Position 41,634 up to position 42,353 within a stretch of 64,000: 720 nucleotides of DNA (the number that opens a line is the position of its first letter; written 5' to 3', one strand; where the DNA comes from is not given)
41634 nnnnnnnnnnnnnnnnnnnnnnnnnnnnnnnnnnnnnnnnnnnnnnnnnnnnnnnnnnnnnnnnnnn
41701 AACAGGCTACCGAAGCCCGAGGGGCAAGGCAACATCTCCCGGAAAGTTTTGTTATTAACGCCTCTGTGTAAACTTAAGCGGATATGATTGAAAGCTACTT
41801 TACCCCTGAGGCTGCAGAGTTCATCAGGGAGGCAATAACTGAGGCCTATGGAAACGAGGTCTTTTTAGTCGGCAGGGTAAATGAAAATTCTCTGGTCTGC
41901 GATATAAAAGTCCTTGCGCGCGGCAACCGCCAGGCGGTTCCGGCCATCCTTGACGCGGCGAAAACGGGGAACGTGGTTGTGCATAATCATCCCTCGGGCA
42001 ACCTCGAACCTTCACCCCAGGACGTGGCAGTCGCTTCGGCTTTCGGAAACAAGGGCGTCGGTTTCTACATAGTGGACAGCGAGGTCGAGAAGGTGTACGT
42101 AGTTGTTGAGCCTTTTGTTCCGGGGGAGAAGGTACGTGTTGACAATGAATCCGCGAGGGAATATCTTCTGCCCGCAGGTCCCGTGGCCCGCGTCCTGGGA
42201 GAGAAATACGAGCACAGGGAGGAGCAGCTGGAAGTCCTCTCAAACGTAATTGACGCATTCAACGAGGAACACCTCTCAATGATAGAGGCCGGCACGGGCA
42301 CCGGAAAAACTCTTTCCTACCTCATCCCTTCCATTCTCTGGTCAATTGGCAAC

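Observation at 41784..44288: Unusual fusion of a RadC-like JAB/MPN domain (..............) to the N-terminus of a DinG-family helicase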

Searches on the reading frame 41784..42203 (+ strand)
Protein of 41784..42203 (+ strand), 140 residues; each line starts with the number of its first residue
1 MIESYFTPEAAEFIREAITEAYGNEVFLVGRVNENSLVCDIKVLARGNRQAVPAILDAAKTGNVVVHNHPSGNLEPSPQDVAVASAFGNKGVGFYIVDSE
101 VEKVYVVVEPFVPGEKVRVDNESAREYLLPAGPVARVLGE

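Call 6: find_homologous_proteins(query=window:41784-42200:+, max_evalue=0.001)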
Query seq(139 aa) (139 aa): 1 proteins with E <= 0.001 among 29 candidates.
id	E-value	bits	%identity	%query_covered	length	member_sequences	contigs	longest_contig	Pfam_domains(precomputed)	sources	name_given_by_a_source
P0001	5.5e-73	261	88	100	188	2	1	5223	PF04002.21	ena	-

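Call 37: search_solved_structures(query=A2, max_evalue=1, show_alignments=2)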
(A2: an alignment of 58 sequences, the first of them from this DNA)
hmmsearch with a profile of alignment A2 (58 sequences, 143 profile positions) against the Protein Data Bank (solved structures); distinct sequences matched with E-value up to 1: 8.
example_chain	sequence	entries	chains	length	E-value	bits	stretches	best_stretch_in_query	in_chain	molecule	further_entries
2qlc_A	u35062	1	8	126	5.4e-08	35.7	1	55-93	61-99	DNA repair protein radC homolog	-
1oi0_A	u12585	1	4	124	0.033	16.9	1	68-94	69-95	HYPOTHETICAL PROTEIN AF2198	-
1r5x_A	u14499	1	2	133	0.04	16.7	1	68-94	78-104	AfJAMM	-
8k9h_B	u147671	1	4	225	0.31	13.8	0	89-140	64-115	Acetoacetate:butyrate/acetate coenzyme A transferase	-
3ur1_C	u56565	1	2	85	0.39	13.5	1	86-121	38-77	Methyl-accepting chemotaxis protein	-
9gb5_H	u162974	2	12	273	0.67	12.7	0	7-60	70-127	gp53 - Tail adaptor protein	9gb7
4e4w_B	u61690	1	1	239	0.71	12.6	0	76-132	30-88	DNA mismatch repair protein PMS1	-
4fmn_B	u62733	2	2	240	0.71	12.6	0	76-132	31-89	DNA mismatch repair protein PMS1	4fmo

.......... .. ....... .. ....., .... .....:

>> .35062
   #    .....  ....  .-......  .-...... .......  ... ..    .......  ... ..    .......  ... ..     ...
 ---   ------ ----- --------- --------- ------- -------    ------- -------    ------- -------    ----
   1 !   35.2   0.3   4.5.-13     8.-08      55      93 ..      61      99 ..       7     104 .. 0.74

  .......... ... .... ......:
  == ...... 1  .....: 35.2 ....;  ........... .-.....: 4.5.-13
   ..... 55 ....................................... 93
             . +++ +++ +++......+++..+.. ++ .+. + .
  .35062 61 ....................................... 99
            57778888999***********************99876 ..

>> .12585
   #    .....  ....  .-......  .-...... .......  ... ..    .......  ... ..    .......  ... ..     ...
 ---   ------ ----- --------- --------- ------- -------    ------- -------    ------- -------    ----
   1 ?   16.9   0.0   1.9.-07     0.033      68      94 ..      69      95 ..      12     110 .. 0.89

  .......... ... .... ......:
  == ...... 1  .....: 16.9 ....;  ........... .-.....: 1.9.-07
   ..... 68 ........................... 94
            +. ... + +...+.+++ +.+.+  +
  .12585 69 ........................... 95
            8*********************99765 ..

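Call 49: predict_structure(alignment_id=A3)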
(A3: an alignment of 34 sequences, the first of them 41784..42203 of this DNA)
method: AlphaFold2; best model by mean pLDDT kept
length: 140 residues; sequences in the alignment: 34
mean_pLDDT: 85.4   pTM: 0.74
mean pLDDT of the five models: 85.4, 83.5, 83.0, 82.9, 50.5
residues with pLDDT >= 90: 61; 70-90: 68; 50-70: 9; < 50: 2
segments of 3 or more residues with pLDDT < 50: none
pLDDT, mean of each block of 10 residues (from residue 1): 78 94 89 93 79 77 91 86 89 93 92 78 83 75
secondary structure, 60 per line:
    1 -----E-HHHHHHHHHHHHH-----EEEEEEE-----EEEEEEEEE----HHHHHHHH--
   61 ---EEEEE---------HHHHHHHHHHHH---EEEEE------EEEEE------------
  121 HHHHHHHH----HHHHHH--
elements in order: H8-20 E26-32 E38-46 H51-58 E64-68 H78-89 E93-97 E104-108 H121-128 H133-138

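Call 53: search_protein_representatives(protein=window:41784-42203:+)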
Query: 140 residues. Proteins with E-value up to 0.001 (for the whole library): 601; up to 1e-10: 432; up to 1e-30: 12. The best 150 are listed.
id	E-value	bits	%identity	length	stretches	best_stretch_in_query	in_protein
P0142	6.4e-39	149.5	53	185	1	1-138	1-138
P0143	8.5e-35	136.1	49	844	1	2-137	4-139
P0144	1.6e-33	132.0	47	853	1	2-138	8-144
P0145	3.5e-33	130.9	55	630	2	37-139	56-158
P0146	4.8e-33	130.4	51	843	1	11-139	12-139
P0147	7.9e-33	129.7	50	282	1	2-138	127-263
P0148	2.4e-32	128.2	51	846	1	4-139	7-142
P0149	3.1e-32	127.8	47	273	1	2-138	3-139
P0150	6.1e-32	126.9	47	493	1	2-138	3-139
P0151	1.4e-31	125.7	49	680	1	3-138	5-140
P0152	3.2e-31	124.5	47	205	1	4-138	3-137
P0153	5.8e-31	123.7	53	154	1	2-111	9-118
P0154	1.3e-30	122.5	50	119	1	6-119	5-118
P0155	2.7e-30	121.5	46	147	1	6-138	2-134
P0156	5.5e-30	120.5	47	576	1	3-137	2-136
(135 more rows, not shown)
